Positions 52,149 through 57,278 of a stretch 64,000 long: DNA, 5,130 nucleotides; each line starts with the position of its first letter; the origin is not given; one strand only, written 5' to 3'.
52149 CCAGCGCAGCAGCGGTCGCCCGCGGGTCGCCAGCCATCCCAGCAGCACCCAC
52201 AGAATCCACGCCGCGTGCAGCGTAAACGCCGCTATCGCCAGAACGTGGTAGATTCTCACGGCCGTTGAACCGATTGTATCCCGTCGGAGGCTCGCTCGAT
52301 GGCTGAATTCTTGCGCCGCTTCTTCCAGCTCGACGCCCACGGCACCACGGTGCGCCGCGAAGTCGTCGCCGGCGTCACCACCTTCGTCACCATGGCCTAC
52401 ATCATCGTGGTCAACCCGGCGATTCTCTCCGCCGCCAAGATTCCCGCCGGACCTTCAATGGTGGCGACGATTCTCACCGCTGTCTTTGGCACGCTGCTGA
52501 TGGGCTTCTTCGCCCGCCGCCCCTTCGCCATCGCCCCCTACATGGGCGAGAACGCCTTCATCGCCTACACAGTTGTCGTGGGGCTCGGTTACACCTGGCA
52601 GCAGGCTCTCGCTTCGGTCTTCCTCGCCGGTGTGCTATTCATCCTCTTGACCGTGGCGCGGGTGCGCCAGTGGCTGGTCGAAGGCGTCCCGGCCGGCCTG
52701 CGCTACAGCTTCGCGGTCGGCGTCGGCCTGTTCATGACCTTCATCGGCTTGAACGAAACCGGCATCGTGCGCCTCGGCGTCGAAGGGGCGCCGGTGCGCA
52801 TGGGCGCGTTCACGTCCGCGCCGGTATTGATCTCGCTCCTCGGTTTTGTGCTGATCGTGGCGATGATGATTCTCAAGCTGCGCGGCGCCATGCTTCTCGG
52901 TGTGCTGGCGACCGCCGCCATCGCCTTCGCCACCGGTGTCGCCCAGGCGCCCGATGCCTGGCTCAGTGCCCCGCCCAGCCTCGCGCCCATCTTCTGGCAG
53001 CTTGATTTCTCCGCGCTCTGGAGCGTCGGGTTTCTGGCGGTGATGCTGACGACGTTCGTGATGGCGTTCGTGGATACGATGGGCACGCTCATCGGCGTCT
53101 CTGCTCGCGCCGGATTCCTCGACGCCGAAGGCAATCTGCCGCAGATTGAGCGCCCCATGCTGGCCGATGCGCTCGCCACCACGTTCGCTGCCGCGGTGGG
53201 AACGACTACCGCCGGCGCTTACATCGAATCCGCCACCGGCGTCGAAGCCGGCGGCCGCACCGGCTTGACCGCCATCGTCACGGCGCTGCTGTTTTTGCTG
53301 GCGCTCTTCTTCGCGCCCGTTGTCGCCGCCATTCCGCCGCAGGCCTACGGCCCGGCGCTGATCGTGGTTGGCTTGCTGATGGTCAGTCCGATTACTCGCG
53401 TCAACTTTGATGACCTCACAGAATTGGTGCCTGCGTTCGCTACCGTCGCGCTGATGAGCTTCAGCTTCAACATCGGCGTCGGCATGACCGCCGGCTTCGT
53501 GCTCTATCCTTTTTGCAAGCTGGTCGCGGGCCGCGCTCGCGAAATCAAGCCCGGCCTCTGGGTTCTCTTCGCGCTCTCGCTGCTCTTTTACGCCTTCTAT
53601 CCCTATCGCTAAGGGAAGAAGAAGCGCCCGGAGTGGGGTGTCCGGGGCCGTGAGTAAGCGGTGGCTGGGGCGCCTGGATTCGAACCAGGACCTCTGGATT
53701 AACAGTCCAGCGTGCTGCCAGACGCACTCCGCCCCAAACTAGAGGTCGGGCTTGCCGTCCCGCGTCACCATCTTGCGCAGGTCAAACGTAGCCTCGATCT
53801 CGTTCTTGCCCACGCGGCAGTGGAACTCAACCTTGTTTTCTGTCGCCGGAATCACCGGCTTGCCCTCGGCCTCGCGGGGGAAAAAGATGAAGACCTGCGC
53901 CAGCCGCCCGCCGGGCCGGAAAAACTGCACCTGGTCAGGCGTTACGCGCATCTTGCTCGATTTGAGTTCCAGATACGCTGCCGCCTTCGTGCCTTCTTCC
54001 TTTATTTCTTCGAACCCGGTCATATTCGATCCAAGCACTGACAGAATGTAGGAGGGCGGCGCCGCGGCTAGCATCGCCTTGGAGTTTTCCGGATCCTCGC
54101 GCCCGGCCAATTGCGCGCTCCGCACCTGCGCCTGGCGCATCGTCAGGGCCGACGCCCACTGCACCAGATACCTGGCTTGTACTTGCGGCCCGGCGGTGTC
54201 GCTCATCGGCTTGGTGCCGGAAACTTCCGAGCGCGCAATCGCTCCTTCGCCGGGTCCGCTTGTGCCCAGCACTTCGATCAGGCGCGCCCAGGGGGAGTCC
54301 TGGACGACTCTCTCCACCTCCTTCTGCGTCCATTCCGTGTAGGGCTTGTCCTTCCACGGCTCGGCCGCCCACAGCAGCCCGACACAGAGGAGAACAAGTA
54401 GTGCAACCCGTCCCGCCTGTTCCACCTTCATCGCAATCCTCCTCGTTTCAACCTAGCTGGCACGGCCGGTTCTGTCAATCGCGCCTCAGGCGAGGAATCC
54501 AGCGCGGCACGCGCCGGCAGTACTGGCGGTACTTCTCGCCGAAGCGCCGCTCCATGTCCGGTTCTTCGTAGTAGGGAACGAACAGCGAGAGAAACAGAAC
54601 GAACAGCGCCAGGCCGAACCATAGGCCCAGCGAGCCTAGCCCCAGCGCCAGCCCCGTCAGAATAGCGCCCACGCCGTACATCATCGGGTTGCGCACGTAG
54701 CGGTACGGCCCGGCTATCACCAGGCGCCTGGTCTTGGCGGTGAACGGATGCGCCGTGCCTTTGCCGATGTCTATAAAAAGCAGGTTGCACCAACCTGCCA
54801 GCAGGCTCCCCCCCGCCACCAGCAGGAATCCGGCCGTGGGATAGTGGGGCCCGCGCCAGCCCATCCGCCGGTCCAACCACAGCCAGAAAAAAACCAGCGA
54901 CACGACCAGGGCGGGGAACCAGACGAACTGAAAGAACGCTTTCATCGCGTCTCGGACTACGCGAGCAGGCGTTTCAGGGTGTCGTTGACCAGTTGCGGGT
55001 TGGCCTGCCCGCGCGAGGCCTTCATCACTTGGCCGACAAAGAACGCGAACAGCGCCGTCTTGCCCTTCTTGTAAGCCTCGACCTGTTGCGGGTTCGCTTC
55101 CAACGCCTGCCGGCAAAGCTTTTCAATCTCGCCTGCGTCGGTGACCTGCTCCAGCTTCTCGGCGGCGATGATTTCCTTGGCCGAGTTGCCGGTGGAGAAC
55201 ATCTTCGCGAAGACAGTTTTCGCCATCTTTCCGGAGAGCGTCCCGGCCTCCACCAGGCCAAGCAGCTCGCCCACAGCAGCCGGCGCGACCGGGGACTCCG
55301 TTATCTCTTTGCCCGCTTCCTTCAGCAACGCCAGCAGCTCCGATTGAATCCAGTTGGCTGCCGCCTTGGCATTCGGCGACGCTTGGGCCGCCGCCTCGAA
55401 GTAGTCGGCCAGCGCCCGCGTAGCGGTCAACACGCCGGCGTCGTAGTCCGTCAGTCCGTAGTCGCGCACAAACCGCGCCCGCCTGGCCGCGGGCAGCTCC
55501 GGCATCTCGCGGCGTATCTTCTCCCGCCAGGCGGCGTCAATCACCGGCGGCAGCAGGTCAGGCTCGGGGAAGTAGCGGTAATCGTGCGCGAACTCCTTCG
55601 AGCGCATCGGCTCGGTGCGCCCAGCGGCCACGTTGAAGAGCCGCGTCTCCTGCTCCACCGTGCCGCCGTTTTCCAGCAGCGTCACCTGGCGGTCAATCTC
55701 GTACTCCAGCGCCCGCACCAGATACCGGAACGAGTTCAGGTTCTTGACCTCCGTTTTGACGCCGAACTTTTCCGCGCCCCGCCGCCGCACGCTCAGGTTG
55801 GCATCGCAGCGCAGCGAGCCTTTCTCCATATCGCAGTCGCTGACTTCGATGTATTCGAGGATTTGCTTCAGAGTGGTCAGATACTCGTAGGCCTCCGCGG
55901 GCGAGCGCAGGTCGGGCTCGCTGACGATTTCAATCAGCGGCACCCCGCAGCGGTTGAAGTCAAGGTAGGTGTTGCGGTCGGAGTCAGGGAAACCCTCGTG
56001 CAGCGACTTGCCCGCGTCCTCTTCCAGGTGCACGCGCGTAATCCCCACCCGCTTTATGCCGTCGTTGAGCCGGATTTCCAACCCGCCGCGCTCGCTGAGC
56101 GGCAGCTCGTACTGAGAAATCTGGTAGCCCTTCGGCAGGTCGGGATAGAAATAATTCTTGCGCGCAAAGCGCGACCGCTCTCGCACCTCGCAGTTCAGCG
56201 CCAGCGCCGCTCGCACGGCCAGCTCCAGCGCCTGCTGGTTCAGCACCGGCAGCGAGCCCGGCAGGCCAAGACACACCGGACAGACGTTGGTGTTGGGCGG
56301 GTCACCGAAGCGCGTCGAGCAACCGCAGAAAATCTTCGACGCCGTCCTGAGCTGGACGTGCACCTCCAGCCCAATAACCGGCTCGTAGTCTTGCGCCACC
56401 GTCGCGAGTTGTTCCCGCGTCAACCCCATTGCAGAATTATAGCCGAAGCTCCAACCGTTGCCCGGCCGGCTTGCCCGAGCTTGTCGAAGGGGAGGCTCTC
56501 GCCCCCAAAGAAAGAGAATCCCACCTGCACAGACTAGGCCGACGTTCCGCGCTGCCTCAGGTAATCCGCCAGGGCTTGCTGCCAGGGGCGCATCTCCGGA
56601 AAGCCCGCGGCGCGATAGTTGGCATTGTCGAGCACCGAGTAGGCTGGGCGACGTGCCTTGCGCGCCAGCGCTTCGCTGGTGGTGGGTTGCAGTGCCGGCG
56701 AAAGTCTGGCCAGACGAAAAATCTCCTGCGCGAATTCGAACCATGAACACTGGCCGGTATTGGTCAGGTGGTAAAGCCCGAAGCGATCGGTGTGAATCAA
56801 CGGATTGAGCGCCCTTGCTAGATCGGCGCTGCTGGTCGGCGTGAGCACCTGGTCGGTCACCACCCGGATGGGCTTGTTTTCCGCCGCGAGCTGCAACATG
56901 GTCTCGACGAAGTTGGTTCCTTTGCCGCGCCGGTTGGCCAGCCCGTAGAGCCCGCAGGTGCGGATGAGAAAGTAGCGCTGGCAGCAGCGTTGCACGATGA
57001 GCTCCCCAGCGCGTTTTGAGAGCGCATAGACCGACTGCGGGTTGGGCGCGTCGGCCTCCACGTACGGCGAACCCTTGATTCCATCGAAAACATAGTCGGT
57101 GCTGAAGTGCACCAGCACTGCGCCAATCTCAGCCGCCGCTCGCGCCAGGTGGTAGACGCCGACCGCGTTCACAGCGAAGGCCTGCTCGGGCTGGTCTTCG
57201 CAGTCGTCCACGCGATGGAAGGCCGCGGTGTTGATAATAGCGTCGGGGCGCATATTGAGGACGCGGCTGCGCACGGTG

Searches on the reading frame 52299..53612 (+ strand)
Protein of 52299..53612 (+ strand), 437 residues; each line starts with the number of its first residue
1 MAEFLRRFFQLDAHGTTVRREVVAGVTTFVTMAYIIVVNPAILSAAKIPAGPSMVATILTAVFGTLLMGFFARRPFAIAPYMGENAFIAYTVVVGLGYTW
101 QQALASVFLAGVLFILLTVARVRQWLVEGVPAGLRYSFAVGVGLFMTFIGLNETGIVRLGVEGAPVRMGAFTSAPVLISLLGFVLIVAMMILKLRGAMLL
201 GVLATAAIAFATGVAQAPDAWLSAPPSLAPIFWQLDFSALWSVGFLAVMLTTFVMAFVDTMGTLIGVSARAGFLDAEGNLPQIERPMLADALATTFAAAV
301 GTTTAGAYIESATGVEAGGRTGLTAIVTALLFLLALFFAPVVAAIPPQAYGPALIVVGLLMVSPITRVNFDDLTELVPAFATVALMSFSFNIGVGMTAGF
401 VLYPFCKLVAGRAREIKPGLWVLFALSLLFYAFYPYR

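Call 15: find_encoding_contigs(protein=window:52299-53612:+, flank=3000, max_places=4)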
Protein window:52299-53612:+ (437 aa): no gene with exactly this product is on record in the collection.

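Call 31: search_protein_families(library=pfam, proteins=[window:52299-53612:+], max_evalue=0.001)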
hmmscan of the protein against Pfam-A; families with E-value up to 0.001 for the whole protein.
window:52299-53612:+ (437 aa): 1 family
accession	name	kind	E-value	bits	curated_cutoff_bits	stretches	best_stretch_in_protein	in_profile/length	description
PF00860.26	Xan_ur_permease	-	3.5e-37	128.5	27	1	20-399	2-386/389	Permease family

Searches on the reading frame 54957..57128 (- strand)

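Call 31: search_protein_families(library=pfam, proteins=[window:54957-57128:-], max_evalue=0.001)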
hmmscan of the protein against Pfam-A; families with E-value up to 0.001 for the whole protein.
window:54957-57128:- (723 aa): 2 families
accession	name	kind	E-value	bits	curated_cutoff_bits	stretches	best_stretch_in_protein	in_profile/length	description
PF02934.20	GatB_N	-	3.5e-121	404.1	23.4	1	251-534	2-275/277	GatB/GatE catalytic domain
PF02637.23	GatB_Yqey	-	1.8e-51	174.3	27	1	575-722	1-148/148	GatB domain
